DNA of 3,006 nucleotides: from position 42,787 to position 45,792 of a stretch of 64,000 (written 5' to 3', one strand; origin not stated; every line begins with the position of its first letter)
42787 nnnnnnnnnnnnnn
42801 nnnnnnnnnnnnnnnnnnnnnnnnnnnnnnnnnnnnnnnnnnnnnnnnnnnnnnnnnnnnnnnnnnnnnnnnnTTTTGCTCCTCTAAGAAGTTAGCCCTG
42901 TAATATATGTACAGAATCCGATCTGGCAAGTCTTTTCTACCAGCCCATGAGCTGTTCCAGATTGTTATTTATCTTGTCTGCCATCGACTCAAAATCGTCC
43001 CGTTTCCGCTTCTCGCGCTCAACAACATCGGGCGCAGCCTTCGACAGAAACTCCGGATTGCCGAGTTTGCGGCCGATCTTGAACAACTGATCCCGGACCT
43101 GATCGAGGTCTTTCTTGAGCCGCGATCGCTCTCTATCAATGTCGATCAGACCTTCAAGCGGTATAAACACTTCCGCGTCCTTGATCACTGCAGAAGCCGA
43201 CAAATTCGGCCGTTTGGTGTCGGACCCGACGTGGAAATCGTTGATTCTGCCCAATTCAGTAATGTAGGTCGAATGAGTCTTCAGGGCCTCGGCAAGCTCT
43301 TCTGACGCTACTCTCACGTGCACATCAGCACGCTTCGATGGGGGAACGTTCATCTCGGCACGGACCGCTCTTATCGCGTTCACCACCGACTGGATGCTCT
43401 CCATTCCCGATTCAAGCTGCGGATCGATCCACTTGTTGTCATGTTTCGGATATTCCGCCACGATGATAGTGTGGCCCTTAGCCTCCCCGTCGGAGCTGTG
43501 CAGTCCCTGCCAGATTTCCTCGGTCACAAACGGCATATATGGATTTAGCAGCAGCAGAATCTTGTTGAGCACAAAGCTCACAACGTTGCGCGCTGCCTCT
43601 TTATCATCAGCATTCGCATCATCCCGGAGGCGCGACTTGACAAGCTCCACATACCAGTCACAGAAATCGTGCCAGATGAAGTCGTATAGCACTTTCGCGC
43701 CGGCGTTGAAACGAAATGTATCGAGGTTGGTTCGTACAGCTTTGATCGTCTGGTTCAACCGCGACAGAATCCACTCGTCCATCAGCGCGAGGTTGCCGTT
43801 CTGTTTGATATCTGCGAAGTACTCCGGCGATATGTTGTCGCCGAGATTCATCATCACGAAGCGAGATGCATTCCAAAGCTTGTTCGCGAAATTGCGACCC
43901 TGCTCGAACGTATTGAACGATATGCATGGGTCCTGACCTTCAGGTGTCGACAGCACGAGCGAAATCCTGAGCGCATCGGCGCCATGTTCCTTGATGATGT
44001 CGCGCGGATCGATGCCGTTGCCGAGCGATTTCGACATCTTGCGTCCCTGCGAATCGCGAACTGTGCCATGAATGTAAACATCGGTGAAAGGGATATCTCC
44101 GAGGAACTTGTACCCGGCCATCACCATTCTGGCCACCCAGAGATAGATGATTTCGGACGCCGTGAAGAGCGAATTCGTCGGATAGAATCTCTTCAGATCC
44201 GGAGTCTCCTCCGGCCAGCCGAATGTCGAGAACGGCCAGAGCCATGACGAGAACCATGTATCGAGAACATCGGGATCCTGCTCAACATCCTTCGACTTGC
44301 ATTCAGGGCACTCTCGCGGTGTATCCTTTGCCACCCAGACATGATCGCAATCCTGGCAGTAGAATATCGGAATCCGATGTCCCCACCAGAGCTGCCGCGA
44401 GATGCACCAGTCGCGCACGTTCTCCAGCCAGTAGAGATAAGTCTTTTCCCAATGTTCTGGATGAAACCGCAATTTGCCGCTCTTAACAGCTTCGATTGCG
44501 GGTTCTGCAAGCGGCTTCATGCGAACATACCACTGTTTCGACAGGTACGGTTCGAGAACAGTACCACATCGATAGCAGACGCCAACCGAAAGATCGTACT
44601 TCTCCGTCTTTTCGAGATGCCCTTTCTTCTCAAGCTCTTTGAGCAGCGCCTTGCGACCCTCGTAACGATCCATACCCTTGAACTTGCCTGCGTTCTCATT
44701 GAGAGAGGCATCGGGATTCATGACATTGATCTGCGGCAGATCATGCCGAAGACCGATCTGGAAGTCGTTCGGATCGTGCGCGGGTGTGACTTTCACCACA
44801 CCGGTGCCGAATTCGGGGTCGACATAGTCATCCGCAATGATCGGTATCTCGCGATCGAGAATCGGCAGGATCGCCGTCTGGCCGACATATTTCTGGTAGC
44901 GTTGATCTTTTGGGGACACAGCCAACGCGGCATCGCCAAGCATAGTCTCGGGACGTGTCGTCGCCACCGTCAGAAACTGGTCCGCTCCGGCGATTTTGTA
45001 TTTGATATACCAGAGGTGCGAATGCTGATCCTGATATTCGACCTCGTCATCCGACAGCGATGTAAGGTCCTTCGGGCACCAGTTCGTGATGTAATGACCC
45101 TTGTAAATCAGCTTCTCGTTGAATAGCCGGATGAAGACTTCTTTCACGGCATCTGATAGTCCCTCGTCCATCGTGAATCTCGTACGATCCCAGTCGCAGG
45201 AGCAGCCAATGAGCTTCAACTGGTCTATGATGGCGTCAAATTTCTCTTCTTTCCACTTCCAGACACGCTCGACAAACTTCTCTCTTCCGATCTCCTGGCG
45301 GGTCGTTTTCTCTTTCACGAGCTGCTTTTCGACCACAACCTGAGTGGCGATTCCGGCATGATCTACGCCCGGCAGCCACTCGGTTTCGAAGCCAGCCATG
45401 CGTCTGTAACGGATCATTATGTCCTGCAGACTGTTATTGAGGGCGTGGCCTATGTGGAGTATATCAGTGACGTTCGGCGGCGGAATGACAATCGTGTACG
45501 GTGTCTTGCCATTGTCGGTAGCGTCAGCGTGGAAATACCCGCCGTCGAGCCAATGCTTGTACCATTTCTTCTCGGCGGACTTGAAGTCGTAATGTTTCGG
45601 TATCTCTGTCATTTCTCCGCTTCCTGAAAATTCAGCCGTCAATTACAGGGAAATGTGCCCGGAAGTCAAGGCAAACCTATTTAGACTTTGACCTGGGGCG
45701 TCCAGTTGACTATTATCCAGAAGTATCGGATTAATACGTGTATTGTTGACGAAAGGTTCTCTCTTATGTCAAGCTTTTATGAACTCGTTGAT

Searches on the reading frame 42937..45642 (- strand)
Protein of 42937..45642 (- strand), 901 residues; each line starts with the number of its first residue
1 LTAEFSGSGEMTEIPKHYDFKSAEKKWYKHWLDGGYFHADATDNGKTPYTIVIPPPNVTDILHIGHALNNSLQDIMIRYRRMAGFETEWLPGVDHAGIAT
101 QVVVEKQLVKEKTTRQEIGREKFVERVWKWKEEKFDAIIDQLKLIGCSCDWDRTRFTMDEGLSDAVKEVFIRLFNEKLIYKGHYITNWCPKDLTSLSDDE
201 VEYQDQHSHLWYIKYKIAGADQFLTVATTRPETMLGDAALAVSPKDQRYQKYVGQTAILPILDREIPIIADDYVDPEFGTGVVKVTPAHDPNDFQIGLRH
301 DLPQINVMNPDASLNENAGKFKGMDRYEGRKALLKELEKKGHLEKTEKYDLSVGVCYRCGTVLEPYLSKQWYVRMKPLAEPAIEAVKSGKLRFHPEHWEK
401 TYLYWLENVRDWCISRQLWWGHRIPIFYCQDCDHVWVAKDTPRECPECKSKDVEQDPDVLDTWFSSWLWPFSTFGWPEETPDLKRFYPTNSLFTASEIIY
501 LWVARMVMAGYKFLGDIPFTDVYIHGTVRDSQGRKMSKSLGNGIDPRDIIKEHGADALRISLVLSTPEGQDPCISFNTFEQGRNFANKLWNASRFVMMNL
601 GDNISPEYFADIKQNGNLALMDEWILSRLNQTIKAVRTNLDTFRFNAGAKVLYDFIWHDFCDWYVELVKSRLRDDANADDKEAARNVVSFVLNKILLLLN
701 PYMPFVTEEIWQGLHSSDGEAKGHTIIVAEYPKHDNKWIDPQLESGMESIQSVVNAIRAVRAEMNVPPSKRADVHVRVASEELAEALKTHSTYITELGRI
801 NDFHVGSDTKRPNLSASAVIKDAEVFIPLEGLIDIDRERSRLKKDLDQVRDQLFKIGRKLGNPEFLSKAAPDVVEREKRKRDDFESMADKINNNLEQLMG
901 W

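Call 8: search_protein_families(library=pfam, proteins=[window:42937-45642:-], max_evalue=0.00001)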
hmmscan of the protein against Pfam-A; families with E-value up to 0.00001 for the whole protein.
window:42937-45642:- (901 aa): 6 families
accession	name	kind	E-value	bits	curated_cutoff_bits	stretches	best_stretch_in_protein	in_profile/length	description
PF00133.28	tRNA-synt_1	-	4.1e-137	457.8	22.7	1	26-571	1-410/414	tRNA synthetases class I (I, L, M and V)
PF08264.19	Anticodon_1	-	2.6e-44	151.1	25.1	1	622-775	1-147/148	Anticodon-binding domain of tRNA ligase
PF09334.17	tRNA-synt_1g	-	1.5e-22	80.3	20.1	1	55-203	7-137/391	tRNA synthetases class I (M)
PF10458.14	Val_tRNA-synt_C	-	3.6e-16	59.6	25.9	1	834-898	1-65/66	Valyl tRNA synthetase tRNA binding arm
PF13603.12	tRNA-synt_1_2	-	1.4e-11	44.7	25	1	254-314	86-146/185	Leucyl-tRNA synthetase, editing domain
PF01406.26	tRNA-synt_1e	-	3.4e-07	30.4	27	0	515-563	233-281/301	tRNA synthetases class I (C) catalytic domain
